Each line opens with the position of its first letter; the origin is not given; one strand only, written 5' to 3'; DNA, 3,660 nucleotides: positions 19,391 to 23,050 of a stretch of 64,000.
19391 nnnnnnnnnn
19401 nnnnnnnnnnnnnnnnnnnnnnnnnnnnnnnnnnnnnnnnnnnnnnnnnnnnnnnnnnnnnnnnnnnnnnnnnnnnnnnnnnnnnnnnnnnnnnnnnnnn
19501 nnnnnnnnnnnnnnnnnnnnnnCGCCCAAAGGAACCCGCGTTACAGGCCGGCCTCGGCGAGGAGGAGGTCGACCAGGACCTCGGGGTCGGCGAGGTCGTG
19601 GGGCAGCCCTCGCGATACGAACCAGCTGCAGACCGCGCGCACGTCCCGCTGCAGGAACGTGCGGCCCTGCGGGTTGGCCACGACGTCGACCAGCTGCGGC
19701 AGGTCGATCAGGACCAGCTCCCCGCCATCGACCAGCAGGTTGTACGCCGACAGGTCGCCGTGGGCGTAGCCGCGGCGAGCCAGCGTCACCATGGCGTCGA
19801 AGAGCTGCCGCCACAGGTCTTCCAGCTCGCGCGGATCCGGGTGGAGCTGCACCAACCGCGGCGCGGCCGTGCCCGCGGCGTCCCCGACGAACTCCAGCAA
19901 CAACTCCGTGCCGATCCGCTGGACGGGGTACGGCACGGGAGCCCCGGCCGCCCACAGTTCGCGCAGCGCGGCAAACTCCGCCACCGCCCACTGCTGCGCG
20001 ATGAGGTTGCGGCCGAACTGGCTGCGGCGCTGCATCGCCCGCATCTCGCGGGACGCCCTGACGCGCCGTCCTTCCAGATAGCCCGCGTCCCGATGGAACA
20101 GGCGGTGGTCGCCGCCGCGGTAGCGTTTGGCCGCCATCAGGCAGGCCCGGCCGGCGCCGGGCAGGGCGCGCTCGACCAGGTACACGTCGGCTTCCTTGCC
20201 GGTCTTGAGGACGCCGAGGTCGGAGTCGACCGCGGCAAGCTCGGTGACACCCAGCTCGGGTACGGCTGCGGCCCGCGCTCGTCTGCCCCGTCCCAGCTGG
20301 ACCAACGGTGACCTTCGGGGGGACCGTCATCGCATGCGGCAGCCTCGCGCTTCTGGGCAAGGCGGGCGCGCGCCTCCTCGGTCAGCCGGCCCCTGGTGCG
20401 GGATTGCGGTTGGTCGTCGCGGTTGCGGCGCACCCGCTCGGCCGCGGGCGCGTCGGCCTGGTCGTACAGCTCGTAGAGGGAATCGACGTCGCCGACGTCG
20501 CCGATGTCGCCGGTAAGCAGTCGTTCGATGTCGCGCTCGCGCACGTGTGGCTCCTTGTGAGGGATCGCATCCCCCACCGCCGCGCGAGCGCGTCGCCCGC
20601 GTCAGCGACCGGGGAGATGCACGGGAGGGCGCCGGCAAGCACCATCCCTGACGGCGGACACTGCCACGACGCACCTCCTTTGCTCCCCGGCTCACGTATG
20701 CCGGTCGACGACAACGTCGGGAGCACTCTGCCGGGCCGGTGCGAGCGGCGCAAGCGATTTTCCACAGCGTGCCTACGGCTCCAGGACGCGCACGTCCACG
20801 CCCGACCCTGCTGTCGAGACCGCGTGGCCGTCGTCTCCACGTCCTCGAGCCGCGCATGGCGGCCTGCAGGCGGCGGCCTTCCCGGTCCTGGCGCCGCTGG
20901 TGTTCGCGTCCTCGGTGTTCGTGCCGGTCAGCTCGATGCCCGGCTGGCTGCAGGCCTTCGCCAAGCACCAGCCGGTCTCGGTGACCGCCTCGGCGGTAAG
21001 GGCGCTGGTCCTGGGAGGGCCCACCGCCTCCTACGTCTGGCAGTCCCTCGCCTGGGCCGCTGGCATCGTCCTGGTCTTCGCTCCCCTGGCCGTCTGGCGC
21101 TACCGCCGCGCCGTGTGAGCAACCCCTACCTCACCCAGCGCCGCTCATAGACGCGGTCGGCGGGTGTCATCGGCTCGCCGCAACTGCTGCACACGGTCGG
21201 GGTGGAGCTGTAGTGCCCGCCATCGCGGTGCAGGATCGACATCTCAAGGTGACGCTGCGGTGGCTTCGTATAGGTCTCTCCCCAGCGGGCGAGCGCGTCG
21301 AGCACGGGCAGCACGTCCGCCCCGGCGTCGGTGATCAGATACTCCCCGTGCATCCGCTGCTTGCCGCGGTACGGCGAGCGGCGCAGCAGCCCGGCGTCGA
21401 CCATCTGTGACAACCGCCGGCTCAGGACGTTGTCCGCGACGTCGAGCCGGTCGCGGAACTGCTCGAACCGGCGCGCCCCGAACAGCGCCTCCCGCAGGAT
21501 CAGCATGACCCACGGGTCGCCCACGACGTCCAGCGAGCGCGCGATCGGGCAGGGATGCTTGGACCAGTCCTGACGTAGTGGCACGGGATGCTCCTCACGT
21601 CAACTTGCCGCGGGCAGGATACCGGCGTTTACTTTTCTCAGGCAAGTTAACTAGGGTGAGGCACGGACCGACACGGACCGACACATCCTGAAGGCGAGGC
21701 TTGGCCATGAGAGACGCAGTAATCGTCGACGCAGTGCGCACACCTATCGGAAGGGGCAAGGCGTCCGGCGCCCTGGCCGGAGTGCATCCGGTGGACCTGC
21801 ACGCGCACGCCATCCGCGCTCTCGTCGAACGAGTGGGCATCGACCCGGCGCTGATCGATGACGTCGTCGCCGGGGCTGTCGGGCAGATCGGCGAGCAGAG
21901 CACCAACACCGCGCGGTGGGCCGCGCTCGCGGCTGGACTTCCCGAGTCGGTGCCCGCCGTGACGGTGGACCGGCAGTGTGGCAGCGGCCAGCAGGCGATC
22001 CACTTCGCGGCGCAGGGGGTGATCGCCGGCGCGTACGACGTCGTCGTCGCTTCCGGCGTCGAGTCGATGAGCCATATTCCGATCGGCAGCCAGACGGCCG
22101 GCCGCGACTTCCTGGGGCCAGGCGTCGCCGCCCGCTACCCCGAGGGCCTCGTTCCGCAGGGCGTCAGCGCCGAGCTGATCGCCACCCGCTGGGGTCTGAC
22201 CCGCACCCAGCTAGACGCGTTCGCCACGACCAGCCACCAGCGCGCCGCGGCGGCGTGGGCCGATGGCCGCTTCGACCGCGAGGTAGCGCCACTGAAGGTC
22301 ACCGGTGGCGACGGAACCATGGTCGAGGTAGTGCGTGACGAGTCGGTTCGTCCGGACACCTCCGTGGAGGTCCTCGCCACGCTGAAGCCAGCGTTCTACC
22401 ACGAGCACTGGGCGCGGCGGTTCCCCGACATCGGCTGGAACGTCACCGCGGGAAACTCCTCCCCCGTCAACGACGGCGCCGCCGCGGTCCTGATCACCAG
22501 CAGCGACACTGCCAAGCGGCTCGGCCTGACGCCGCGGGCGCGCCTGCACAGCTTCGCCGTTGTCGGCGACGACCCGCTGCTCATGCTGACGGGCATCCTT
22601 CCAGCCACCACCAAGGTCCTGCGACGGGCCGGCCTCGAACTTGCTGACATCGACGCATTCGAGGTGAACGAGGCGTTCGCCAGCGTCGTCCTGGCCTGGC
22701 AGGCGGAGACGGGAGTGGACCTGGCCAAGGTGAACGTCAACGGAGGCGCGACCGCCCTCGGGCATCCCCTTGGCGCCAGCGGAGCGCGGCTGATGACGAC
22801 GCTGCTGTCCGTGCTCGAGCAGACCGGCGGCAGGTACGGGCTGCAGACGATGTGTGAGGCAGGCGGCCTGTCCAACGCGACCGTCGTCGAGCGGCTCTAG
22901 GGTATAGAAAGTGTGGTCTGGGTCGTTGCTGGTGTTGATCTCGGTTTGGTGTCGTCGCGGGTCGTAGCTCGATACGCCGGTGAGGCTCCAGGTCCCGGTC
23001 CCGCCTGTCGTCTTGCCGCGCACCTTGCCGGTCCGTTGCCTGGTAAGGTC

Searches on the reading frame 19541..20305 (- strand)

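Call 47: search_protein_families(library=ncbifam, proteins=[window:19541-20305:-], max_evalue=0.000001)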
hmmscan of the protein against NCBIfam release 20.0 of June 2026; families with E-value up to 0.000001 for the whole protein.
window:19541-20305:- (254 aa): 2 families
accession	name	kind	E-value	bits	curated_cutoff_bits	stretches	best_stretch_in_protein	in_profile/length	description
NF041645.1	prot_kin_PA4780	equivalog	2.6e-47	161.4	350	1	26-229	16-213/274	PA4780 family RIO1-like protein kinase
NF041310.1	Prot_Kin_Rio1_Halo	equivalog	4.1e-22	78.9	480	1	31-236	83-268/273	serine/threonine-protein kinase Rio1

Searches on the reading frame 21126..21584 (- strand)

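Call 47: search_protein_families(library=ncbifam, proteins=[window:21126-21584:-], max_evalue=0.000001)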
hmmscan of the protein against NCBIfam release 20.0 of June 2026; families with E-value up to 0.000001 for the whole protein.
window:21126-21584:- (152 aa): 1 family
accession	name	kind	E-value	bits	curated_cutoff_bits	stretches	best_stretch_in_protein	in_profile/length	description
NF047364.1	redox_TF_RrpB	exception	2.9e-13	49.9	175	1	11-106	4-104/105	MarR family transcription factor RrpB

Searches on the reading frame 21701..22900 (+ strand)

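Call 47: search_protein_families(library=ncbifam, proteins=[window:21701-22900:+], max_evalue=0.000001)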
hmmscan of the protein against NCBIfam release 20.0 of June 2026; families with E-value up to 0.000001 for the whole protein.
window:21701-22900:+ (399 aa): 37 families (the best 25 are shown)
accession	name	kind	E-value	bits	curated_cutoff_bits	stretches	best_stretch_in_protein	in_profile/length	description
NF005865.0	PRK07801.1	equivalog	2.1e-139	465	591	1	3-399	1-382/382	acetyl-CoA C-acetyltransferase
TIGR01930.1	AcCoA-C-Actrans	subfamily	1.6e-138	461.9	240.55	1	8-397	1-385/385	acetyl-CoA C-acyltransferase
NF005077.0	PRK06504.1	subfamily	2.7e-136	454.8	590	1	3-399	1-390/390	acetyl-CoA C-acetyltransferase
NF006090.0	PRK08242.1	equivalog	1.5e-126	422.8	514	1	3-399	1-402/402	acetyl-CoA C-acetyltransferase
NF005889.0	PRK07850.1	equivalog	1.5e-117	393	515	1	3-399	1-387/387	steroid 3-ketoacyl-CoA thiolase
NF006510.0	PRK08947.1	equivalog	4.9e-108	361.5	519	1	3-399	1-387/387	acetyl-CoA C-acyltransferase FadA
NF004682.0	PRK06025.1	subfamily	6.8e-102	341.7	568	1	3-399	1-417/417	acetyl-CoA C-acetyltransferase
TIGR02445.1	fadA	equivalog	1.5e-101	340.2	591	1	5-398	1-384/385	acetyl-CoA C-acyltransferase FadA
TIGR02430.1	pcaF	equivalog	1.1e-99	334.3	597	1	4-399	1-400/400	3-oxoadipyl-CoA thiolase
NF006551.0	PRK09050.1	subfamily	1.6e-99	333.7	605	1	3-399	1-401/401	3-oxoadipyl-CoA thiolase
NF004853.0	PRK06205.1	subfamily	1.8e-99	333.5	551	1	3-398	1-402/404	acetyl-CoA C-acetyltransferase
NF006552.0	PRK09051.1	subfamily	7.1e-97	325.1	565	1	2-399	2-395/395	beta-ketothiolase BktB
NF005805.0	PRK07661.1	equivalog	2.4e-96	323.1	633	1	3-398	1-390/391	acetyl-CoA C-acetyltransferase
NF006553.0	PRK09052.1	equivalog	2.1e-95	320.1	567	1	3-399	5-399/399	acetyl-CoA C-acyltransferase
NF005033.0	PRK06445.1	equivalog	1.2e-93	314.4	511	1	3-398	2-394/395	acetyl-CoA C-acetyltransferase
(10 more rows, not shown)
